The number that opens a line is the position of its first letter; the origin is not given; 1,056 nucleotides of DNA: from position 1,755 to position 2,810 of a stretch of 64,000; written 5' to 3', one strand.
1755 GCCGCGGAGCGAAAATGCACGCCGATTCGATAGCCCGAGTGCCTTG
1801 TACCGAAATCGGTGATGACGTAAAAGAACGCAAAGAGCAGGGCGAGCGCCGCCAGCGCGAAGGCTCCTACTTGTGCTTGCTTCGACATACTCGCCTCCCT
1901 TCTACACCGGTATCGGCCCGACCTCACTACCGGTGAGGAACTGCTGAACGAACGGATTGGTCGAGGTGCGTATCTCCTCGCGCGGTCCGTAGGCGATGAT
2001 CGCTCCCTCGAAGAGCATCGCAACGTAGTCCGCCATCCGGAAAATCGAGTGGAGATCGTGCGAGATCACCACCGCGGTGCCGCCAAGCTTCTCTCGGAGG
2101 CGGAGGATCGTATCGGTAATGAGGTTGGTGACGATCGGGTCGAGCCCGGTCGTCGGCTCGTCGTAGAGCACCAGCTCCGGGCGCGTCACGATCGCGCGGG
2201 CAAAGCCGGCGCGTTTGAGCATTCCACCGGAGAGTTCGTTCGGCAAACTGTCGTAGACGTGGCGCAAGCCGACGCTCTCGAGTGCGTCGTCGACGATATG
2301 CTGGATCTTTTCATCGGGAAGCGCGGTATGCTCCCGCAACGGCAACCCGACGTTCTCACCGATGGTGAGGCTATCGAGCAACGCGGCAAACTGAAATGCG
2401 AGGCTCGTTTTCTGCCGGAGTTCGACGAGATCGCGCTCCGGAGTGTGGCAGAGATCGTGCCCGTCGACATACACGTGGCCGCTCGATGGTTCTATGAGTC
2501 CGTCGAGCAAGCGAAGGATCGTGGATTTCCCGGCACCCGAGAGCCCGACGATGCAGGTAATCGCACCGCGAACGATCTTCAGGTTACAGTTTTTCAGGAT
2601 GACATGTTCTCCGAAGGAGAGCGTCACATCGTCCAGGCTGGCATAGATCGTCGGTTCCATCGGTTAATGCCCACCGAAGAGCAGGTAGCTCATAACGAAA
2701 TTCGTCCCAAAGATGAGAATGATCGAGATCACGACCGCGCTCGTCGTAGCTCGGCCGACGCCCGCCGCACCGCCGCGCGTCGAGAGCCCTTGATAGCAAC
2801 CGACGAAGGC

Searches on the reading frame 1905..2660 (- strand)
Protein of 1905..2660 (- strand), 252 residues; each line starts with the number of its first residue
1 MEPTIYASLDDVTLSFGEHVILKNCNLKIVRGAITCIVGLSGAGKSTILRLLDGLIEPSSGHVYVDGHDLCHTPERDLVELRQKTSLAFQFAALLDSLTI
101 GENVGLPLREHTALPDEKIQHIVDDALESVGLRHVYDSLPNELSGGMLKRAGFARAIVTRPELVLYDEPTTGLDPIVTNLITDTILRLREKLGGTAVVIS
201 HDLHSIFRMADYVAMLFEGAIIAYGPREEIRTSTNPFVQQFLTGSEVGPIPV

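Call 99: find_encoding_contigs(protein=window:1905-2660:-, flank=10000, max_places=2)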
Protein window:1905-2660:- (252 aa): 8 contigs read that carry it; 2 places shown.
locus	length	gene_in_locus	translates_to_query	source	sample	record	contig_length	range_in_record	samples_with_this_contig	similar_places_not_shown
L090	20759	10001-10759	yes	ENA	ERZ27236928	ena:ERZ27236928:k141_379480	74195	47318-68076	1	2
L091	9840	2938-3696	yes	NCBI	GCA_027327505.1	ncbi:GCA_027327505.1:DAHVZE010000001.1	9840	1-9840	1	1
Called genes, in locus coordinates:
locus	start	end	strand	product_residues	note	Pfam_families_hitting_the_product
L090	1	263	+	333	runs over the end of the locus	PF08486:SpoIID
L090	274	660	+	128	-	PF07238:PilZ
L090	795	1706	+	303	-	PF02547:Queuosine_synth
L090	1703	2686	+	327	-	PF08240:ADH_N, PF00107:ADH_zinc_N, PF13602:ADH_zinc_N_2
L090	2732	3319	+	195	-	PF02777:Sod_Fe_C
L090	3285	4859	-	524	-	PF05833:NFACT_N, PF05670:NFACT-R_1 (weak), PF18297:NFACT-R_2 (weak)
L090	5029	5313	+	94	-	-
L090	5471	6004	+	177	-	PF00625:Guanylate_kin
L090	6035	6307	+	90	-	PF01192:RNA_pol_Rpb6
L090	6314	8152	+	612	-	PF13522:GATase_6, PF13537:GATase_7, PF01380:SIS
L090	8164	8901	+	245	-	PF01138:RNase_PH, PF03725:RNase_PH_C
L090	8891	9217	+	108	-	-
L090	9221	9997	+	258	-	PF02405:MlaE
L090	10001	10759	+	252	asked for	PF00005:ABC_tran, PF13304:AAA_21 (faint)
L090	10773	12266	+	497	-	PF02470:MlaD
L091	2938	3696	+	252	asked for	PF00005:ABC_tran, PF13304:AAA_21 (faint)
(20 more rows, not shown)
